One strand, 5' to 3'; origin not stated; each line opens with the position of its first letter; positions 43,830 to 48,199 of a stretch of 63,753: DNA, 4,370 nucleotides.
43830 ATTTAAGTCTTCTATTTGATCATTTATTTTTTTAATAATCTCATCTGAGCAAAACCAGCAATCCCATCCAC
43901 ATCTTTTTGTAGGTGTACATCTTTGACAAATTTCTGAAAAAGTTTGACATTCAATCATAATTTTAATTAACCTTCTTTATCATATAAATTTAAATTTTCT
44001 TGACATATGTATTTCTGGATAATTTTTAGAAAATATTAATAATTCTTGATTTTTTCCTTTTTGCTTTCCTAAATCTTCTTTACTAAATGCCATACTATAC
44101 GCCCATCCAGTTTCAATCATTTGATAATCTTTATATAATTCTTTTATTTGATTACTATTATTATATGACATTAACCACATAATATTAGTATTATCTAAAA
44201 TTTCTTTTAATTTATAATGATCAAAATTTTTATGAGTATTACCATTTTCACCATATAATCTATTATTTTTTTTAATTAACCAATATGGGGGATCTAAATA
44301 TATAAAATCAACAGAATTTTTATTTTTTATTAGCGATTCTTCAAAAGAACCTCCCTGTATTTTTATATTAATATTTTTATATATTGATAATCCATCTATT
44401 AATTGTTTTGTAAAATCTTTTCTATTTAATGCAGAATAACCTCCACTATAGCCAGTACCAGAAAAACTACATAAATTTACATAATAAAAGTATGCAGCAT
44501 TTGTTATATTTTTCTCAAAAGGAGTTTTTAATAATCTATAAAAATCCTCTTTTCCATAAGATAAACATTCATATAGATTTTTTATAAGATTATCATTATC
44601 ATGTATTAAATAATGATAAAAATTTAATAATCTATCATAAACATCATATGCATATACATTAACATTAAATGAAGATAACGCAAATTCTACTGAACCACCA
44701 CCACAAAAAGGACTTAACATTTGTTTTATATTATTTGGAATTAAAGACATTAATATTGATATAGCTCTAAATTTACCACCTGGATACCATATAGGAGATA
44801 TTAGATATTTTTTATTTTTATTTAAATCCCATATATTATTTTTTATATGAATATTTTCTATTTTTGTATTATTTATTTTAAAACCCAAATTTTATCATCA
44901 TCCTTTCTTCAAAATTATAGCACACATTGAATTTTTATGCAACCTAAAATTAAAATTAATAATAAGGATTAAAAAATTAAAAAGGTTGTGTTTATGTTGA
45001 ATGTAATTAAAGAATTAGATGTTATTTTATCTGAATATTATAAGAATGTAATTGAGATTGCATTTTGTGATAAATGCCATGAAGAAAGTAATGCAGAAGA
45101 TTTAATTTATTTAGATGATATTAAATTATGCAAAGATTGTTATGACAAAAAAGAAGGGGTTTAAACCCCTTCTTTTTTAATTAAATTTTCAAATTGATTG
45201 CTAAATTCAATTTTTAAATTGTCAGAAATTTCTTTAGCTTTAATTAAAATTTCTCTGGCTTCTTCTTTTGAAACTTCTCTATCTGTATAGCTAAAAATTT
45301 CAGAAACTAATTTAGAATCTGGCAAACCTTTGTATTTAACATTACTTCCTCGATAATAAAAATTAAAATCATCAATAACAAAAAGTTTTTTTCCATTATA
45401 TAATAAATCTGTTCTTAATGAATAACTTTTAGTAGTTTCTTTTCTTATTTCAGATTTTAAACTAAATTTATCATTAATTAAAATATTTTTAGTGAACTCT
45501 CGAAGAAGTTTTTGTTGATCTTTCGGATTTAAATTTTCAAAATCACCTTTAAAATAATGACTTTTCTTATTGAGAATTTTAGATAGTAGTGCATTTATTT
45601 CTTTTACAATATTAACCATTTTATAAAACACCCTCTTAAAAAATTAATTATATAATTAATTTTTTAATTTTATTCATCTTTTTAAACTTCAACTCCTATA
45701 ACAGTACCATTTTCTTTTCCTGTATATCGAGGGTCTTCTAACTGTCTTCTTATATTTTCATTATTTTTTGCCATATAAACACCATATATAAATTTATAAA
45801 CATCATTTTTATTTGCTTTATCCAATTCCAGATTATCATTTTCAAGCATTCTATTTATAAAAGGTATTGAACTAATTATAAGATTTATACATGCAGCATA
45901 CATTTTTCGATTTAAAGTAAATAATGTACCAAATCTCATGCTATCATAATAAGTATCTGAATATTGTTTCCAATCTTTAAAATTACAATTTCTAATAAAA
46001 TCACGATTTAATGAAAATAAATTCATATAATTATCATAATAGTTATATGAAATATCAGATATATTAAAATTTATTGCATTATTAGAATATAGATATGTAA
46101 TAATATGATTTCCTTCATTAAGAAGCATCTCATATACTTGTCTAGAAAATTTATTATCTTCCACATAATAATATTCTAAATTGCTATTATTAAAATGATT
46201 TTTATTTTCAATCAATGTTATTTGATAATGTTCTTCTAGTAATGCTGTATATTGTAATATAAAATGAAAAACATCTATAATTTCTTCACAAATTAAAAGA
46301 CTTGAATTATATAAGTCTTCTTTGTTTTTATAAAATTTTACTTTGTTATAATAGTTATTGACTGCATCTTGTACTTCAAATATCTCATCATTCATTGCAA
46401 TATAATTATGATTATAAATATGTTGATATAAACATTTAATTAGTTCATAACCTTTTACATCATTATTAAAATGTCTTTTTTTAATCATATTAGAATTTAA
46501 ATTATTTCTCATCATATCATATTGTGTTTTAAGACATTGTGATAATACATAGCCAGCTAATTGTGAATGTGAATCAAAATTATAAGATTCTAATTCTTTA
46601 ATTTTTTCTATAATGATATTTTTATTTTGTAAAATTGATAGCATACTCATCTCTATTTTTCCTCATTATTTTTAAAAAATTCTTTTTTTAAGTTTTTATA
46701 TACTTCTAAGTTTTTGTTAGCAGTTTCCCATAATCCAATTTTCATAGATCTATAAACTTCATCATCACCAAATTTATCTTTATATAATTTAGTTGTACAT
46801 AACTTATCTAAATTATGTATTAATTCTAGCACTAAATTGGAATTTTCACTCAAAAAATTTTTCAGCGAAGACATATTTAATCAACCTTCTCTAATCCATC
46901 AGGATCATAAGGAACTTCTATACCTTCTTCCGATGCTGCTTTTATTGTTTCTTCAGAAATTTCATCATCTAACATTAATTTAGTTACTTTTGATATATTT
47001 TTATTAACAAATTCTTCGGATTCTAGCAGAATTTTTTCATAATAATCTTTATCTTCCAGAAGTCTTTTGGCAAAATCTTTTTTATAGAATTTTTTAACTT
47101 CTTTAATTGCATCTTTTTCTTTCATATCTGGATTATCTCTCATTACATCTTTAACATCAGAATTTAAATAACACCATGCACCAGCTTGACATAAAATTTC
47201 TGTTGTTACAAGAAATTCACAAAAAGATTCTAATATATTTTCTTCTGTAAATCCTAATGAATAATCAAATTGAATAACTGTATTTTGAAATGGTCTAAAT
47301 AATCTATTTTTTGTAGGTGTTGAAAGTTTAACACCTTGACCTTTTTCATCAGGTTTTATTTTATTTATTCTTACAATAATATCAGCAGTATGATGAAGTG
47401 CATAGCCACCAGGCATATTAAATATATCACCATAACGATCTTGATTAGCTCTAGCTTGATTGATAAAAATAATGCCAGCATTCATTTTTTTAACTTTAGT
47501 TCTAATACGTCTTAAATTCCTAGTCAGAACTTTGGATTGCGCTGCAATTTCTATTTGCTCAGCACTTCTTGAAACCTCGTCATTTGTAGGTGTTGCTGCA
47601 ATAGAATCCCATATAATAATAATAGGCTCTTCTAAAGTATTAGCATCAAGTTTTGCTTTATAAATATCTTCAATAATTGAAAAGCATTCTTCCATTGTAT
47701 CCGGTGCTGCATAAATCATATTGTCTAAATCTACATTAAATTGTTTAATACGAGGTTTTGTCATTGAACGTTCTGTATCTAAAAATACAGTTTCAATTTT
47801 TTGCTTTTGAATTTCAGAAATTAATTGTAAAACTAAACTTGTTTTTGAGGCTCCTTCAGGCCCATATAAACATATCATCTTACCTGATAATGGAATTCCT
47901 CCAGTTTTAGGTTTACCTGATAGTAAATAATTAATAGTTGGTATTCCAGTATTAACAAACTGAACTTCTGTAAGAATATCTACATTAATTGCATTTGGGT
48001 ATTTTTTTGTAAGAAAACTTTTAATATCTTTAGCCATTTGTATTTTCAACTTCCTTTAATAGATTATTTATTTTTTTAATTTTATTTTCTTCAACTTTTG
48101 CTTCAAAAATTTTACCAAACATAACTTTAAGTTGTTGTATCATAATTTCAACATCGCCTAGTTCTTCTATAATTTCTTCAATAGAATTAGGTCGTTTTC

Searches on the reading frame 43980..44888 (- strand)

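Call 23: search_protein_families(library=phrogs, proteins=[window:43980-44888:-], max_evalue=0.001)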
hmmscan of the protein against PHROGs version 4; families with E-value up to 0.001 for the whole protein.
window:43980-44888:- (302 aa): 5 families
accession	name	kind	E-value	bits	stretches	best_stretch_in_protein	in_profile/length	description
phrog_56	-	other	9.5e-45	155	1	23-289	55-324/647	DNA methyltransferase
phrog_1996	-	other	9.8e-15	55.8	1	175-290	37-143/150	DNA methyltransferase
phrog_116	-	other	6.6e-07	29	1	38-254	519-746/779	DNA methyltransferase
phrog_23217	-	unknown function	5.7e-05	24.3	1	31-126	5-97/109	-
phrog_13242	-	unknown function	0.00092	19.3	0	33-256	28-243/450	-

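Call 66: search_protein_families(library=pfam, proteins=[window:43980-44888:-], max_evalue=0.001)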
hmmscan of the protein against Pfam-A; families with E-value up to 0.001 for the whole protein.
window:43980-44888:- (302 aa): 1 family
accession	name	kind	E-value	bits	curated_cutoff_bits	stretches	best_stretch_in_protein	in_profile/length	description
PF02086.21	MethyltransfD12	-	1.5e-28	100.7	22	1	35-266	1-253/253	D12 class N6 adenine-specific DNA methyltransferase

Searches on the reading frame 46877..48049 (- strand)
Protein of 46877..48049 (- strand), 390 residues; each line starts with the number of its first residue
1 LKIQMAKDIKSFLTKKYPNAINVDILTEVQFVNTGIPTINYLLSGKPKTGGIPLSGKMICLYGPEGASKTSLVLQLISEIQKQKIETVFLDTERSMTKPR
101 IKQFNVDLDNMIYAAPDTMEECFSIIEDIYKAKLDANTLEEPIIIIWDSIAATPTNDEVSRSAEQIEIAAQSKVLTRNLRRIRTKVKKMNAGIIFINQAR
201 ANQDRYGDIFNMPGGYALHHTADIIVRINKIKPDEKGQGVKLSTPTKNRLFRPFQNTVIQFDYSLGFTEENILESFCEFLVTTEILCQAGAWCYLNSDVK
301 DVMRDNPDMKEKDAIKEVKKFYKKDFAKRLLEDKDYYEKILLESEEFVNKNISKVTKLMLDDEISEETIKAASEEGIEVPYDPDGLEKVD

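Call 23: search_protein_families(library=phrogs, proteins=[window:46877-48049:-], max_evalue=0.001)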
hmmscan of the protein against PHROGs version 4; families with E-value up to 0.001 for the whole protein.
window:46877-48049:- (390 aa): 3 families
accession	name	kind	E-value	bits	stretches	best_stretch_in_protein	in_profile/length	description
phrog_97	-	other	2.7e-55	189.5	1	5-234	23-257/506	UvsX-like recombinase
phrog_8337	-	DNA, RNA and nucleotide metabolism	7.2e-28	98.7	1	22-230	40-241/273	DNA repair protein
phrog_9666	-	unknown function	3e-11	43.3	1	79-289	496-728/779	-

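Call 24: search_dna_similar(query=window:46877-48049:-, collection=phages, mode=protein, max_rows=15)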
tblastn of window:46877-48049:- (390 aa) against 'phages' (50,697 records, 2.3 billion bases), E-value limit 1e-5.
Records with a match: 1164; places in all: 1164; records where one place covers at least 80% of the query: 8.
Best place of each record, by identity: <60% 1164.
By first word of the organism name: Staphylococcus 337; Bacillus 226; Mycobacterium 154; Enterococcus 71; Streptomyces 61; Listeria 58; Clostridium 35; Vibrio 32; Lactobacillus 22; Pseudomonas 20; and 37 more.
By host as written in the record: Staphylococcus aureus 110; Mycobacterium smegmatis mc2 155 110; - 107; Listeria monocytogenes 47; Clostridium sporogenes ATCC-15579 30; Streptomyces griseus ATCC 10137 28; Bacillus cereus 25; Staphylococcus sp. 23; and 274 more.
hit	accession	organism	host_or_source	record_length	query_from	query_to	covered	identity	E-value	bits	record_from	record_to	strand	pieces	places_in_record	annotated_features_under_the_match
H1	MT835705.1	Bacteriophage sp.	human fecal samples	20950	19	384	94%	26.8%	2e-24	111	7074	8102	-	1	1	record has no annotation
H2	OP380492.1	Bacillus phage Nachito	Bacillus sp. ET1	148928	31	322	75%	31.6%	5e-32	134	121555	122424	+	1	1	RecA-like DNA recombinase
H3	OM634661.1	Bacillus phage vB_BauM_KLEB27-3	Bacillus australimaris sKR4M-27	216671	21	340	82%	28.1%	1e-21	103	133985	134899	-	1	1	recombinase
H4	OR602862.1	Moorella phage MTATph1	Moorella thermoacetica DSM 103132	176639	1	318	82%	27.0%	7e-28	121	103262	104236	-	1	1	UvsX-like recombinase | hypothetical protein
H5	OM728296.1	Bacillus phage vB_BsuM-Goe26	Bacillus subtilis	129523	24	308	73%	29.9%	3e-36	146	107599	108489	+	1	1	recA: protein RecA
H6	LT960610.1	Bacillus phage SBSphiC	Bacillus subtilis BEST7003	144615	24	308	73%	29.9%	3e-36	146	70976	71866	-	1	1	record has no annotation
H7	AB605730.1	Bacillus phage SP-10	-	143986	24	308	73%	29.5%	9e-36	145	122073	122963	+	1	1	RecA protein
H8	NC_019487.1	Bacillus phage SP-10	-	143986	24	308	73%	29.5%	9e-36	145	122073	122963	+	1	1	UvsX-like recombinase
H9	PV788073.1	Clostridium phage CS19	Clostridium sporogenes ATCC-15579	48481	13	295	73%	29.3%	8e-16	86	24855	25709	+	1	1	UvsX-like recombinase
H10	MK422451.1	Klebsiella phage ST13-OXA48phi12.3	Klebsiella pneumoniae ST13-OXA48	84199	22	307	73%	28.8%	1e-18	94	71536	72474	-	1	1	recombinase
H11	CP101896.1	Klebsiella phage GArcari-2022b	Klebsiella pneumoniae strain 4011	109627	22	307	73%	28.8%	1e-18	94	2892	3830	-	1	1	record has no annotation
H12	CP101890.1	Klebsiella phage GArcari-2022a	Klebsiella pneumoniae strain 9362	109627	22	307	73%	28.8%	1e-18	94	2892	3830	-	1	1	record has no annotation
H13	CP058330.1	Klebsiella phage vB_Kpn_1825-KPC53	Klebsiella pneumoniae subsp. pneumoniae ...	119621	22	307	73%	28.8%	1e-18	94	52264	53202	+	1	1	record has no annotation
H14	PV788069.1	Clostridium phage CS12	Clostridium sporogenes ATCC-15579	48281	13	295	73%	28.9%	3e-15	84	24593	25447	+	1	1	UvsX-like recombinase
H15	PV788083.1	Clostridium phage CS32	Clostridium sporogenes ATCC-15579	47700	13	295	73%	28.9%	4e-15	83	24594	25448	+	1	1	UvsX-like recombinase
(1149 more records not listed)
